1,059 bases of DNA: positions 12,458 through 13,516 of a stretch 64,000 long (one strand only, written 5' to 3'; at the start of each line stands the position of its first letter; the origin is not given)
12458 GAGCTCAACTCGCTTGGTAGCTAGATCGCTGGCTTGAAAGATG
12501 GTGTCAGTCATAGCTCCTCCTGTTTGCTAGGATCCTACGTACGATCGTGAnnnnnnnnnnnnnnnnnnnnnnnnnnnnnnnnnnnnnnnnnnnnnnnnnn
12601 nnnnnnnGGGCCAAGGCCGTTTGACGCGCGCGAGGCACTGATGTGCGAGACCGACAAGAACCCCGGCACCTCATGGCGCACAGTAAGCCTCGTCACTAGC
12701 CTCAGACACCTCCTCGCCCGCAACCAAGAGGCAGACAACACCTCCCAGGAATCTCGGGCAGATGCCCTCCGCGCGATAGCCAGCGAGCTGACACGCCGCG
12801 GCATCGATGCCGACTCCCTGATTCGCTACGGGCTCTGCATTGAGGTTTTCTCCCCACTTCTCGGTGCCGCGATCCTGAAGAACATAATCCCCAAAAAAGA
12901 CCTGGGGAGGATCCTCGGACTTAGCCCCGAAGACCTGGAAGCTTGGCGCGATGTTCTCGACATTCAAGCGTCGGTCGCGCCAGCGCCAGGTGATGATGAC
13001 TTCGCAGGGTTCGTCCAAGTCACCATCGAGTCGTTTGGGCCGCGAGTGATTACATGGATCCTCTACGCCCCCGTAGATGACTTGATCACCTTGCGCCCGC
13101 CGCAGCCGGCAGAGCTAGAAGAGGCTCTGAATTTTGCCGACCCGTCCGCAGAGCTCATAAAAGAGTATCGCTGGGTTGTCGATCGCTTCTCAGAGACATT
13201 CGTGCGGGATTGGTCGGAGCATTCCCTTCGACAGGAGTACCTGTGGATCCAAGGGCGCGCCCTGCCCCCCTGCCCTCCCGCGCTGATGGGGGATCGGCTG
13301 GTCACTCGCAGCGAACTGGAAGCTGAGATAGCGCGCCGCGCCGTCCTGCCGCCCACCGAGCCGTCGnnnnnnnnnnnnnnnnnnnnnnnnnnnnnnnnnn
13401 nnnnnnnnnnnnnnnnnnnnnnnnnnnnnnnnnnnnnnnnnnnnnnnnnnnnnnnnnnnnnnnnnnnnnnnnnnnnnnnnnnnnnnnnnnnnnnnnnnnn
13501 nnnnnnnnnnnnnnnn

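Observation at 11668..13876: YefM/YoeB-like toxin-antitoxin pair divergently adjacent to a 441-aa TPR-containing protein of unknown function in a low-GC island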

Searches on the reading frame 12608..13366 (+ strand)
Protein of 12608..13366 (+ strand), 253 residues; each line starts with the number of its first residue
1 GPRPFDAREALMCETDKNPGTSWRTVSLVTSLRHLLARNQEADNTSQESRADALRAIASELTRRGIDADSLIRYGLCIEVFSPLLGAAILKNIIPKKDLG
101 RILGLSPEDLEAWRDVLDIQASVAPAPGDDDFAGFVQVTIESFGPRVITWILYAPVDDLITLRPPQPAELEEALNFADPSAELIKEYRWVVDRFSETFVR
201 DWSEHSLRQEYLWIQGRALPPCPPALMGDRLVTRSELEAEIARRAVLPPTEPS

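Call 56: search_solved_structures(query=A4, max_evalue=10, show_alignments=2)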
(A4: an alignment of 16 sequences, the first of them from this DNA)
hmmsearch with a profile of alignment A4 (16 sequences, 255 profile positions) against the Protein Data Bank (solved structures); distinct sequences matched with E-value up to 10: 0.

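Call 62: search_protein_representatives(alignment_id=A4)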
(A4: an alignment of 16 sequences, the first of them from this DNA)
Query: 16 sequences, 255 profile positions. Proteins with E-value up to 0.001 (for the whole library): 551; up to 1e-10: 421; up to 1e-30: 103. The best 150 are listed.
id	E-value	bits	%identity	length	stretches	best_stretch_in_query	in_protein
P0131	1.1e-93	329.8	-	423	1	1-254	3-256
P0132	4.8e-89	314.6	-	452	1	2-253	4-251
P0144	1.7e-84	299.7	-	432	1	2-254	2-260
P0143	8.5e-84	297.4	-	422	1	2-254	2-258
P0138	3.3e-81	289.0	-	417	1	2-252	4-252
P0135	1.2e-78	280.6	-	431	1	3-252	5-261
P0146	4.5e-78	278.7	-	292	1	2-253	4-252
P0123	5.8e-76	271.8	-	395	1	31-252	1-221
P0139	7.3e-75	268.2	-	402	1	2-253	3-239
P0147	1.6e-74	267.1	-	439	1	1-253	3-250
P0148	8.8e-74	264.6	-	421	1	2-250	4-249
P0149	3.0e-72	259.6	-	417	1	2-251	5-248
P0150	7.7e-71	255.0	-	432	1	2-253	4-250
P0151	9.6e-70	251.4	-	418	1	2-252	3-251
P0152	2.8e-69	249.9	-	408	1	12-252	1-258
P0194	7.8e-42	159.9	-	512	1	3-253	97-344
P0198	8.3e-40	153.3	-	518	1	3-251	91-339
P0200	4.7e-39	150.8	-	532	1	2-250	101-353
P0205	3.1e-37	144.9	-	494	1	3-253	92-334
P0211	8.5e-36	140.2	-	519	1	2-251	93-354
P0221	6.7e-34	133.9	-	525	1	2-249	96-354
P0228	5.4e-33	131.0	-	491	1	3-253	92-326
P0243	1.4e-30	123.0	-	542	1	2-251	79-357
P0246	2.9e-30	122.0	-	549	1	3-244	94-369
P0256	1.6e-29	119.6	-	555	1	2-253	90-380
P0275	4.3e-27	111.6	-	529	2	143-244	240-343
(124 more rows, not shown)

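Call 63: search_protein_families(library=pfam, proteins=[P0194, P0198, P0200, P0205, P0211, P0221, P0243, P0256, P0246, P0275], max_evalue=0.1)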
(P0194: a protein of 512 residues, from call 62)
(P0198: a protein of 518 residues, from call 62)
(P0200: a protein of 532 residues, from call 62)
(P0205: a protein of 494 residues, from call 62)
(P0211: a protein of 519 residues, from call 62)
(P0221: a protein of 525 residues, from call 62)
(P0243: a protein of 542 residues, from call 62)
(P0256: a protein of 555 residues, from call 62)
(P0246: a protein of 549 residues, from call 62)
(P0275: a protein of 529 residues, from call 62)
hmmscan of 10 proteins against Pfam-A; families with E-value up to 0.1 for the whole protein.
P0194 (512 aa): 2 families
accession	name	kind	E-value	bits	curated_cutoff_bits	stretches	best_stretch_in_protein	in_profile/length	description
PF13432.12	TPR_16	-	0.0029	18.5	32.7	1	358-409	4-56/65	Tetratricopeptide repeat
PF13428.12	TPR_14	-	0.021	16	23.5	0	361-389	11-39/44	Tetratricopeptide repeat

P0198 (518 aa): 4 families
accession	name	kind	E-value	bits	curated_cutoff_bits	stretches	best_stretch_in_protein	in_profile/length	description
PF13432.12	TPR_16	-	0.0051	17.7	32.7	0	398-445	12-59/65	Tetratricopeptide repeat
PF13428.12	TPR_14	-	0.037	15.1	23.5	0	424-451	8-35/44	Tetratricopeptide repeat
PF14559.12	TPR_19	-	0.047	14.5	25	0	398-449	6-57/68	Tetratricopeptide repeat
PF07719.23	TPR_2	-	0.058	14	27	0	398-412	16-30/34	Tetratricopeptide repeat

P0200 (532 aa): 4 families
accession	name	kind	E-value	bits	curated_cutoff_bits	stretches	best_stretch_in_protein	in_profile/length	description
PF13428.12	TPR_14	-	0.00029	21.7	23.5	1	379-413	8-42/44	Tetratricopeptide repeat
PF14559.12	TPR_19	-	0.0093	16.7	25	0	383-417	2-36/68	Tetratricopeptide repeat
PF13432.12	TPR_16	-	0.032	15.1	32.7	0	381-413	6-38/65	Tetratricopeptide repeat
PF16143.10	DUF4851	-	0.058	13.4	25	0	284-318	124-156/189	Domain of unknown function (DUF4851)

P0205 (494 aa): 0 families

P0211 (519 aa): 3 families
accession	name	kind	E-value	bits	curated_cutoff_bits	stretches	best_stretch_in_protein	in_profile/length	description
PF13424.12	TPR_12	-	0.048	14.3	30.1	0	433-461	8-36/77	Tetratricopeptide repeat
PF13428.12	TPR_14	-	0.064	14.4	23.5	0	435-460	8-33/44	Tetratricopeptide repeat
PF13374.12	TPR_10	-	0.065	13.7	27.5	0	435-460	9-34/42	Tetratricopeptide repeat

P0221 (525 aa): 1 family
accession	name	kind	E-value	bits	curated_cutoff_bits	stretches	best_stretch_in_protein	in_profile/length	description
PF09580.15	Spore_YhcN_YlaJ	-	0.04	14.4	26.3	1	331-378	45-92/158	Sporulation lipoprotein YhcN/YlaJ (Spore_YhcN_YlaJ)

P0243 (542 aa): 4 families
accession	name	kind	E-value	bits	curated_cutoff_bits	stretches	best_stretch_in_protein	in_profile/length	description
PF14559.12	TPR_19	-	0.0036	18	25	1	385-431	2-49/68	Tetratricopeptide repeat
PF13428.12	TPR_14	-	0.024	15.8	23.5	0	379-414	6-41/44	Tetratricopeptide repeat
PF07719.23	TPR_2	-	0.08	13.6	27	0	379-406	6-33/34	Tetratricopeptide repeat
PF13176.12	TPR_7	-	0.097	13.3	27.9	0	386-409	11-34/36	Tetratricopeptide repeat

P0256 (555 aa): 6 families
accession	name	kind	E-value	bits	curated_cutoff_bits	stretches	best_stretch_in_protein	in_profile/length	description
PF14559.12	TPR_19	-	3.2e-05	24.6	25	1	404-438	2-36/68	Tetratricopeptide repeat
PF13432.12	TPR_16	-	0.0004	21.2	32.7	1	404-458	8-63/65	Tetratricopeptide repeat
PF13431.12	TPR_17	-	0.0079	16.8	24.4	0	415-443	1-25/34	Tetratricopeptide repeat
PF13414.12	TPR_11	-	0.017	15.3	26.8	0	407-435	8-36/42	TPR repeat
PF13428.12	TPR_14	-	0.022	15.9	23.5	1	404-433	12-41/44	Tetratricopeptide repeat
PF13176.12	TPR_7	-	0.038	14.5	27.9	0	404-428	9-34/36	Tetratricopeptide repeat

P0246 (549 aa): 3 families
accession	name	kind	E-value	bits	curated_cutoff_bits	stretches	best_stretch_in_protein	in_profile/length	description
PF13428.12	TPR_14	-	0.00011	23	23.5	0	402-431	13-42/44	Tetratricopeptide repeat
PF14559.12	TPR_19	-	0.0034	18.1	25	1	401-448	2-50/68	Tetratricopeptide repeat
PF13432.12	TPR_16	-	0.03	15.2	32.7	1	403-453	10-61/65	Tetratricopeptide repeat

P0275 (529 aa): 2 families
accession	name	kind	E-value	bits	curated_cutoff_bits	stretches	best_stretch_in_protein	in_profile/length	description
PF14559.12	TPR_19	-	0.0015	19.2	25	1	376-410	2-36/68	Tetratricopeptide repeat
PF13428.12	TPR_14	-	0.052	14.7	23.5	0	376-405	12-41/44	Tetratricopeptide repeat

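Call 65: find_homologous_proteins(query=P0205, max_evalue=1e-10)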
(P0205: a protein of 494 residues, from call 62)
Query P0205 (494 aa): 12 proteins with E <= 1e-10 among 8000 candidates.
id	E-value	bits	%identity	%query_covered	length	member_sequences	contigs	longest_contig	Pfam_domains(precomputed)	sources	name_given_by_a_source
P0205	0.0e+0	1129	100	100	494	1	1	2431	-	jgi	jgi:hypothetical protein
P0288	2.8e-196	671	60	99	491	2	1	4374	-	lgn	-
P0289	6.0e-156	538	49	99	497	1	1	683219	-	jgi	jgi:hypothetical protein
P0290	1.9e-154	533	49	99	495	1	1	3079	-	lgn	-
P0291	3.0e-86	309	38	98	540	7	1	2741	-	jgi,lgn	jgi:hypothetical protein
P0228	1.9e-85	306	36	100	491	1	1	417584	-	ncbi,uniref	ncbi:hypothetical protein [Micromonospora sp. NPDC049891]|uniref:hypothetical protein n=1 Tax=Microm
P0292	1.0e-82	297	36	98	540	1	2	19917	-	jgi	jgi:hypothetical protein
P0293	3.6e-61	226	33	99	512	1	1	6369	-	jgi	jgi:hypothetical protein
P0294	3.6e-61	226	31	96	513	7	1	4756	-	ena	-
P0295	7.4e-61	225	32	94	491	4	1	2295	-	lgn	-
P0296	1.6e-58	217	30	94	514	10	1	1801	PF14559.13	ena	-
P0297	7.6e-55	205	31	93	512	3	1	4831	-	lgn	-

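Call 66: find_encoding_contigs(protein=P0228, flank=5000, max_places=1)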
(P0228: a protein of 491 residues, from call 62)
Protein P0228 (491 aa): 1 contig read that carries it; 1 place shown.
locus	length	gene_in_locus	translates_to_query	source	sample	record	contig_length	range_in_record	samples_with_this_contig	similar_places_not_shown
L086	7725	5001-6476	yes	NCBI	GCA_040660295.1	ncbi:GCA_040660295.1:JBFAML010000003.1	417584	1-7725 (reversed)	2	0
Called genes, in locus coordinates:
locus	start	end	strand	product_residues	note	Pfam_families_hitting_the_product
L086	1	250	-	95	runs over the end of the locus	-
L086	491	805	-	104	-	PF13744:HTH_37, PF13560:HTH_31, PF01381:HTH_3, PF12844:HTH_19 (weak), PF13413:HTH_25 (weak)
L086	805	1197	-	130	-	PF05973:Gp49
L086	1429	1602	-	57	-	-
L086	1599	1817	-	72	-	-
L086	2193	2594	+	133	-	PF00392:GntR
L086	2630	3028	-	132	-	-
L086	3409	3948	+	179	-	-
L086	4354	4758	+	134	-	PF02604:PhdYeFM_antitox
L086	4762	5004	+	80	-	PF05016:ParE_toxin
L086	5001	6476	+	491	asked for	-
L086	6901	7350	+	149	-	-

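Call 67: find_encoding_contigs(protein=P0289, flank=5000, max_places=1)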
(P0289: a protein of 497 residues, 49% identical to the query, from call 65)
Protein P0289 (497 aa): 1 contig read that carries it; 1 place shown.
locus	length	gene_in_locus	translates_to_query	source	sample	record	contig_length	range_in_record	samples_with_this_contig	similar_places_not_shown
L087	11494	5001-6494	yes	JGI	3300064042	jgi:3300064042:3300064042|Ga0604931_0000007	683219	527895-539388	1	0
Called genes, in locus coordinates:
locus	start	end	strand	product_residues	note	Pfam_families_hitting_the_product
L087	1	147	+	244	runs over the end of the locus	PF20703:nSTAND1 (faint), PF00005:ABC_tran, PF13304:AAA_21 (faint)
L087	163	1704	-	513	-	PF04542:Sigma70_r2, PF08281:Sigma70_r4_2 (weak)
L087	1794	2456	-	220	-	-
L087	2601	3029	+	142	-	-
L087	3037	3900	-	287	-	PF01734:Patatin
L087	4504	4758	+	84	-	PF02604:PhdYeFM_antitox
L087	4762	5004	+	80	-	PF05016:ParE_toxin, PF06769:YoeB_toxin (weak), PF05973:Gp49 (weak)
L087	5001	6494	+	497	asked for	-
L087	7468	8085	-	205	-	-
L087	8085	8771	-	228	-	-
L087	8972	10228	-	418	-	PF02771:Acyl-CoA_dh_N (weak), PF02770:Acyl-CoA_dh_M, PF00441:Acyl-CoA_dh_1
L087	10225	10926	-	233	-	PF00300:His_Phos_1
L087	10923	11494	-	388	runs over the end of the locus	PF09298:FAA_hydrolase_N, PF01557:FAA_hydrolase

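Call 68: find_encoding_contigs(protein=P0292, flank=5000, max_places=1)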
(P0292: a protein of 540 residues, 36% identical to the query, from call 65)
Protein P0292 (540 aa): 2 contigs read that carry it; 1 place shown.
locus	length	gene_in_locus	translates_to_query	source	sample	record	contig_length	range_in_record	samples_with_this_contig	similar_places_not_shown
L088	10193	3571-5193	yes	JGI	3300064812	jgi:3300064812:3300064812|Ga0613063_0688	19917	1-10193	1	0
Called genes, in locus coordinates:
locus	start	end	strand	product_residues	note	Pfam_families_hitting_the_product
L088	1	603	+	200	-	?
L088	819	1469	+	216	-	PF00041:fn3, PF19077:Big_13 (faint)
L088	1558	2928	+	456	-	PF00501:AMP-binding, PF14535:AMP-binding_C_2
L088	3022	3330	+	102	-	PF02604:PhdYeFM_antitox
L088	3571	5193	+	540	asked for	-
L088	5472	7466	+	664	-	PF00580:UvrD-helicase, PF13245:AAA_19, PF13604:AAA_30 (faint), PF13361:UvrD_C, PF13538:UvrD_C_2, PF00570:HRDC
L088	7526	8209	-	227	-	PF00300:His_Phos_1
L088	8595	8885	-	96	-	-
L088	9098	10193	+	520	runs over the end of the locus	PF00221:Lyase_aromatic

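Call 75: find_related_loci(query=A6, collection=metagenome_contigs, flank=3000)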
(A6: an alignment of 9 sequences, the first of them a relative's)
Query A6 (494 aa) in metagenome_contigs; peptide patterns used: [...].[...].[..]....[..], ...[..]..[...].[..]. (x = any residue, [..] = any of these).
182 stretches matched a pattern; 51 encode a relative of the query (tblastn E <= 1e-3); 49 distinct loci.
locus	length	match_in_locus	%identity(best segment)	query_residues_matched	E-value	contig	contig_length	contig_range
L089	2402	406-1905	39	1-480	5e-99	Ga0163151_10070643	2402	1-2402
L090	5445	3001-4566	36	5-490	4e-88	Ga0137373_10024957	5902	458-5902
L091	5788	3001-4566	36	5-490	4e-88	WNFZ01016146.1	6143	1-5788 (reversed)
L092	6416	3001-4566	36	5-490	2e-87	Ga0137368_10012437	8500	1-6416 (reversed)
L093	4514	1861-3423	36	2-490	1e-78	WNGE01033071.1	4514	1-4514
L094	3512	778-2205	36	29-492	4e-76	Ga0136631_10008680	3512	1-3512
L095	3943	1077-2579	37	5-487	4e-74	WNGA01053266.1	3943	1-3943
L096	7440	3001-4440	35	1-491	1e-71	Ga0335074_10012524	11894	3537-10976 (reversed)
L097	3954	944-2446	35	5-487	7e-70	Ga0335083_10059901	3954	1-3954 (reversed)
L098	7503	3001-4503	35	5-487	1e-69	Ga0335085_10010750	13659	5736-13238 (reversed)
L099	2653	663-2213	35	4-494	6e-70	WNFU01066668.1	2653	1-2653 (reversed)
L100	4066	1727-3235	35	5-487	2e-66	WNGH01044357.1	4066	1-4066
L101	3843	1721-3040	37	5-431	9e-66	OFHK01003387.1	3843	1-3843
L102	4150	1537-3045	35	5-487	2e-65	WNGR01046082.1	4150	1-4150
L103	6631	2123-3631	35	5-487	2e-65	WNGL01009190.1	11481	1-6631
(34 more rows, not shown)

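Call 88: search_protein_families(library=padloc, proteins=[P0205, P0228, P0289, L087:4504-4758:+, L087:4762-5004:+], max_evalue=0.1)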
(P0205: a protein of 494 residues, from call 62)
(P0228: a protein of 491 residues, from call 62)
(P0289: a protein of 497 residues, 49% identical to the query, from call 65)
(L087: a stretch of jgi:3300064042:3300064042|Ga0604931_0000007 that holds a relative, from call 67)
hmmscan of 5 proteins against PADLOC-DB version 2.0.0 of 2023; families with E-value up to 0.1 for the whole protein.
P0205 (494 aa): 0 families

P0228 (491 aa): 0 families

P0289 (497 aa): 0 families

L087:4504-4758:+ (84 aa): 0 families

L087:4762-5004:+ (80 aa): 1 family
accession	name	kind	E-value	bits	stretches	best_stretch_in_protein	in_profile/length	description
PDLC01937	CARF7--CARF_RelE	-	0.022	11.6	1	4-79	246-323/344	-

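Call 89: search_protein_families(library=pfam, proteins=[L087:4504-4758:+, L087:4762-5004:+, L086:4510-4758:+, L086:4762-5004:+, L090:2732-2971:+, L096:2762-3004:+], max_evalue=0.1)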
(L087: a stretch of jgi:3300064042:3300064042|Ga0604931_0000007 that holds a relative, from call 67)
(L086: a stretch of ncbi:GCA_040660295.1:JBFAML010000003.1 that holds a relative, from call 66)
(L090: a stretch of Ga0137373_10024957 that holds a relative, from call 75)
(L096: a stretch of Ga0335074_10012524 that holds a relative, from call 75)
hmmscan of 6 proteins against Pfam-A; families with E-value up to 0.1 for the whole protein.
L087:4504-4758:+ (84 aa): 1 family
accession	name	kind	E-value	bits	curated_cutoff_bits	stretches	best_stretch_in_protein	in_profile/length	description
PF02604.26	PhdYeFM_antitox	-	1.2e-17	63.9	29.8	1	8-76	3-71/74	Antitoxin Phd_YefM, type II toxin-antitoxin system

L087:4762-5004:+ (80 aa): 5 families
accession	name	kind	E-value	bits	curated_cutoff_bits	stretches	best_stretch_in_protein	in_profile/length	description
PF05016.21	ParE_toxin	-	3.1e-09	37.7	23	1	4-79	3-89/89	ParE toxin of type II toxin-antitoxin system, parDE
PF06769.20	YoeB_toxin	-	7.3e-06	26.4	27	1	35-71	37-75/80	YoeB-like toxin of bacterial type II toxin-antitoxin system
PF05973.20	Gp49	-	1.3e-05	25.6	23.9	1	10-71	1-67/90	Phage derived protein Gp49-like (DUF891)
PF24732.2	ParE_like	-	0.00099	19.5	24.4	1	18-69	2-56/67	ParE-like toxin domain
PF15781.12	ParE-like_toxin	-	0.0073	16.7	28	1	6-79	5-83/87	ParE-like toxin of type II bacterial toxin-antitoxin system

L086:4510-4758:+ (82 aa): 3 families
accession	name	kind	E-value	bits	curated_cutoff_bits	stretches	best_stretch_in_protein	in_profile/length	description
PF02604.26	PhdYeFM_antitox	-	1.3e-22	79.7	29.8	1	2-72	1-71/74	Antitoxin Phd_YefM, type II toxin-antitoxin system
PF18506.7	RelB-like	-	0.0044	17.2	27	1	27-53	5-31/62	RelB Antitoxin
PF25657.1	Rota_VP6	-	0.072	12.4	27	1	17-69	51-102/390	Rotavirus intermediate capsid protein VP6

L086:4762-5004:+ (80 aa): 5 families
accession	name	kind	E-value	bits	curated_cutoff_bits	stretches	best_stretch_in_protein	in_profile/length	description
PF05016.21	ParE_toxin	-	7.2e-08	33.3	23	1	3-79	2-89/89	ParE toxin of type II toxin-antitoxin system, parDE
PF24732.2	ParE_like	-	0.0014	19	24.4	1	18-66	2-53/67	ParE-like toxin domain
PF06769.20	YoeB_toxin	-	0.0024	18.3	27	1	20-71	20-75/80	YoeB-like toxin of bacterial type II toxin-antitoxin system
PF05973.20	Gp49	-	0.041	14.4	23.9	1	10-73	1-69/90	Phage derived protein Gp49-like (DUF891)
PF18215.6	Rtt106_N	-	0.074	13.1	26.3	0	12-28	3-19/45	Histone chaperone Rtt106 N-terminal domain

L090:2732-2971:+ (79 aa): 5 families
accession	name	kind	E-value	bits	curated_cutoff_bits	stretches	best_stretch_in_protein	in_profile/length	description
PF05016.21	ParE_toxin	-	1.2e-09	39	23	1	3-78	2-89/89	ParE toxin of type II toxin-antitoxin system, parDE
PF15781.12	ParE-like_toxin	-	9.9e-05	22.7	28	1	5-78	4-83/87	ParE-like toxin of type II bacterial toxin-antitoxin system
PF05973.20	Gp49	-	0.00031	21.2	23.9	1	10-70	1-67/90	Phage derived protein Gp49-like (DUF891)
PF24732.2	ParE_like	-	0.0018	18.7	24.4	1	18-61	2-48/67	ParE-like toxin domain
PF06769.20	YoeB_toxin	-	0.0019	18.6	27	1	38-68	42-72/80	YoeB-like toxin of bacterial type II toxin-antitoxin system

L096:2762-3004:+ (80 aa): 3 families
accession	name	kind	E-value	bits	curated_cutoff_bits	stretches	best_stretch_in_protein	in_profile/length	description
PF05016.21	ParE_toxin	-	1e-07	32.9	23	1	3-79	2-89/89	ParE toxin of type II toxin-antitoxin system, parDE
PF06769.20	YoeB_toxin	-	0.023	15.2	27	1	39-71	43-75/80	YoeB-like toxin of bacterial type II toxin-antitoxin system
PF12447.13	DUF3683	-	0.073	13.7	27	1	36-71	23-58/114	Protein of unknown function (DUF3683)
